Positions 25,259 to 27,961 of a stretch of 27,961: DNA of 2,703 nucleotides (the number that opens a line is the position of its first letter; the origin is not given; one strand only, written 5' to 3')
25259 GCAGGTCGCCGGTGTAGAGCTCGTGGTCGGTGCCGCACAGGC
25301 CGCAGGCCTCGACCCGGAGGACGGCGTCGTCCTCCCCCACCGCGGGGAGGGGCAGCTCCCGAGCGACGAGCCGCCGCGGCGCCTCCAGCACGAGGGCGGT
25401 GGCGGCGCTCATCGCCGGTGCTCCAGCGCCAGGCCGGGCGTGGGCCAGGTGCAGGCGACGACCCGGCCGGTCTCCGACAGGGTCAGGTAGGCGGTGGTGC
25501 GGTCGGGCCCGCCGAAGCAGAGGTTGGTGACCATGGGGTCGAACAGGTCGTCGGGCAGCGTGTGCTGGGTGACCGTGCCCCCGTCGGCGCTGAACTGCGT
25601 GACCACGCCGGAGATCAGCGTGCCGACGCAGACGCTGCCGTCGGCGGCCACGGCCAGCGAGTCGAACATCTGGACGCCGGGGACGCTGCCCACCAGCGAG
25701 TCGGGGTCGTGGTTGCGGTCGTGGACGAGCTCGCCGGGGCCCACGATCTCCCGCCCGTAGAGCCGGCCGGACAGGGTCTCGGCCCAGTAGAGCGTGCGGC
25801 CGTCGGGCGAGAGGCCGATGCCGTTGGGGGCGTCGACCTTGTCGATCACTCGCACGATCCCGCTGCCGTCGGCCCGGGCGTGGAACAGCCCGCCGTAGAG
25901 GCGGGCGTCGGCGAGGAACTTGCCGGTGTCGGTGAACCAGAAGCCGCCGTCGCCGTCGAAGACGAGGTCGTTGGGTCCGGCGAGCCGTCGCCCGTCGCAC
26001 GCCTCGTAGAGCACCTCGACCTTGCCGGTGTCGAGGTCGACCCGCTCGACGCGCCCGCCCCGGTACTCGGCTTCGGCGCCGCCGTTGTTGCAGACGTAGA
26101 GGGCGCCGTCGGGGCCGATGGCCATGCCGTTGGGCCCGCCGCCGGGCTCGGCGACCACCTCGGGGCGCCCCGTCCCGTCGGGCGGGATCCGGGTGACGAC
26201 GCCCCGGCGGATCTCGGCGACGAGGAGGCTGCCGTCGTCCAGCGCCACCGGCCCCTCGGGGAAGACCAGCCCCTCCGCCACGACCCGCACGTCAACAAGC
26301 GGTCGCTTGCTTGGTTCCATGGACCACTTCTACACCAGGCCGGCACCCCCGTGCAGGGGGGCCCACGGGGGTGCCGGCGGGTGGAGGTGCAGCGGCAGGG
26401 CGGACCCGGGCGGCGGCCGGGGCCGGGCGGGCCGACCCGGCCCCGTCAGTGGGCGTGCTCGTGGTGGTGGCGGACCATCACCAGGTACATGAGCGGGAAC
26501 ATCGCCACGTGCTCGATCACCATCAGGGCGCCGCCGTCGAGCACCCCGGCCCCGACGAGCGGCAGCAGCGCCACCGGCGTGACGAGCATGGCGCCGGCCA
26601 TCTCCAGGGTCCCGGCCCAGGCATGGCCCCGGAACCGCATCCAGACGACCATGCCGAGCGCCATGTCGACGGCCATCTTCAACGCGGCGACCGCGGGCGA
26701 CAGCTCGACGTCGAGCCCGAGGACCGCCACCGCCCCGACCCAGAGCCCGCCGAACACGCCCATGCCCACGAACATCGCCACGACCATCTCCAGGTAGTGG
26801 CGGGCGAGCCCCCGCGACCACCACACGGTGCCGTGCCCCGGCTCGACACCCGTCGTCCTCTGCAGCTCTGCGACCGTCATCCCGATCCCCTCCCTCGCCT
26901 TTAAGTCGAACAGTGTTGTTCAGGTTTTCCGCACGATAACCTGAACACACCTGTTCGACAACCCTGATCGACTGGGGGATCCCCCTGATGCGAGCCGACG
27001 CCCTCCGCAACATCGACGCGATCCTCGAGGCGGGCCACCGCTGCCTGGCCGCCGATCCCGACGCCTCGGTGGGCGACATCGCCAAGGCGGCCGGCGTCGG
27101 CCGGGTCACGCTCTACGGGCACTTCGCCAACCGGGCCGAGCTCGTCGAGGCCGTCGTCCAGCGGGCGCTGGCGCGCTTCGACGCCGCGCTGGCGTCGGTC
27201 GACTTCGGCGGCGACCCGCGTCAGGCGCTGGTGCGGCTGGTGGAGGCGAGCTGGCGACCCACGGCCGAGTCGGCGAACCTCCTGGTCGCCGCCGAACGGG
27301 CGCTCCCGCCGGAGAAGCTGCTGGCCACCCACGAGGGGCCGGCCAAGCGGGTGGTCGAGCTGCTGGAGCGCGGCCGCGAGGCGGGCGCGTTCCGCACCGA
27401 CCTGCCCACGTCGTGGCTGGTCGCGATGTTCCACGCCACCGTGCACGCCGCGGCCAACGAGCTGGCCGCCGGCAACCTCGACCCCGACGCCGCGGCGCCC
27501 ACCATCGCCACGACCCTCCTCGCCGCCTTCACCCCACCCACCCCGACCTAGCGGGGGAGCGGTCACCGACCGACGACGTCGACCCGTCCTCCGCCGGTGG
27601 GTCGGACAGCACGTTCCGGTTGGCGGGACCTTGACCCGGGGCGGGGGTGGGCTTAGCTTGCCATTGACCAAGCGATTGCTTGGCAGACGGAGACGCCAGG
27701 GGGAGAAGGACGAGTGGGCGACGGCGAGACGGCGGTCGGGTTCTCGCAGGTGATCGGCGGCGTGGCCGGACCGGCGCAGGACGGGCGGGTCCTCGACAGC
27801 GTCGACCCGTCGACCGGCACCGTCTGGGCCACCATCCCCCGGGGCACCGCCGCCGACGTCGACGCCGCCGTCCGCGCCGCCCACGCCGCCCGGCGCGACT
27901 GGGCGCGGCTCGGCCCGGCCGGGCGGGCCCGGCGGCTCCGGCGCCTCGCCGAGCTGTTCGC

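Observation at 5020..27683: Six copies of a KstR2-like operator define a dispersed, non-canonical catabolic regulon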

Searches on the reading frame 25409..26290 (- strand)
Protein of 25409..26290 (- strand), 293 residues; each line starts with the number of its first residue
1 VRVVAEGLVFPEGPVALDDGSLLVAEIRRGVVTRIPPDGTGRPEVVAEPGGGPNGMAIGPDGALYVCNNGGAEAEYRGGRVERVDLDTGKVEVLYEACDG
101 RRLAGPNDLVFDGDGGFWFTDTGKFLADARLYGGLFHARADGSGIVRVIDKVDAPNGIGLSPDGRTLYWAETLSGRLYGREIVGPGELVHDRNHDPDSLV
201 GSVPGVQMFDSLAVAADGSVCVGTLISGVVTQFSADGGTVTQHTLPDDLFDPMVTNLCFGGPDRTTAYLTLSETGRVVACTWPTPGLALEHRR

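Call 10: search_protein_families(library=pfam, proteins=[window:25409-26290:-])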
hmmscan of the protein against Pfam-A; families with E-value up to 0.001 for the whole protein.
window:25409-26290:- (293 aa): 3 families
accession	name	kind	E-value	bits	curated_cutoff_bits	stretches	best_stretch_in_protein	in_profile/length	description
PF08450.18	SGL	-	2.4e-40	139.2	26.3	1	10-271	1-244/246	SMP-30/Gluconolactonase/LRE-like region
PF24684.1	Vgb_lyase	-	1.9e-06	27.3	50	1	15-123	145-242/290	Virginiamycin B lyase family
PF01731.26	Arylesterase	-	0.00066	20.3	21.3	0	143-178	44-79/86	Arylesterase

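Call 66: search_protein_families(library=ncbifam, max_evalue=1e-10, proteins=[window:25409-26290:-])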
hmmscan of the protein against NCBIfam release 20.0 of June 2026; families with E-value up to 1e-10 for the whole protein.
window:25409-26290:- (293 aa): 0 families

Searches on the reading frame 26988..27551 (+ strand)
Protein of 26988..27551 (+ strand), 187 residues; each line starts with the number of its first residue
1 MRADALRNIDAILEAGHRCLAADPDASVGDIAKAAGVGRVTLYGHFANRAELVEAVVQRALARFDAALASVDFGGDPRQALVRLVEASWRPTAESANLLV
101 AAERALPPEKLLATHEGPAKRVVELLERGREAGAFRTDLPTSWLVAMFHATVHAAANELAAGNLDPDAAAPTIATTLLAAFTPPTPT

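Call 10: search_protein_families(library=pfam, proteins=[window:26988-27551:+])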
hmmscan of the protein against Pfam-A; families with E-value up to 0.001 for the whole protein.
window:26988-27551:+ (187 aa): 2 families
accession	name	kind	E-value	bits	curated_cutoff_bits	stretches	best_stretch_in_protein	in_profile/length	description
PF00440.29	TetR_N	-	1.1e-09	38.4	24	1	12-56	1-47/47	Bacterial regulatory proteins, tetR family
PF17938.6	TetR_C_29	-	0.0001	22.9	26.2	0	77-151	1-83/119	Tetracyclin repressor-like, C-terminal domain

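Call 26: search_solved_structures(query=window:26988-27551:+, max_evalue=0.00001)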
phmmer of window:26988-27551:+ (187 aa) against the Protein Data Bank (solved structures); distinct sequences matched with E-value up to 0.00001: 4.
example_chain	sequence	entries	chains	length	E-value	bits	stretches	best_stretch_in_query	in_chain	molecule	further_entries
2v57_A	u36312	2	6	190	1.9e-10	44.6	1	9-177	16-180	TETR FAMILY TRANSCRIPTIONAL REPRESSOR LFRR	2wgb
2rek_A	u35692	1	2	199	2.1e-08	37.9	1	2-156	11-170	Putative tetR-family transcriptional regulator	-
3vpr_A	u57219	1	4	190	5e-07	33.4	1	25-137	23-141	Transcriptional regulator, TetR family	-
2q24_A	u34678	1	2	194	2e-06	31.5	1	1-68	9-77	Putative tetR family transcriptional regulator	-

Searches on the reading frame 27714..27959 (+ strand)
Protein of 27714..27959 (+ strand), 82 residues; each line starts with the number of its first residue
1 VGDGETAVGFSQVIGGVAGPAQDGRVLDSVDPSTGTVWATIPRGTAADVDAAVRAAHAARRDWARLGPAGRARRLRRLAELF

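Call 10: search_protein_families(library=pfam, proteins=[window:27714-27959:+])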
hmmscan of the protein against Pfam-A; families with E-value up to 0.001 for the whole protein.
window:27714-27959:+ (82 aa): 1 family
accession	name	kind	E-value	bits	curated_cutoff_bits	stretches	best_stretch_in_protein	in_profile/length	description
PF00171.27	Aldedh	-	2.6e-12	46.5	23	1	25-81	7-63/461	Aldehyde dehydrogenase family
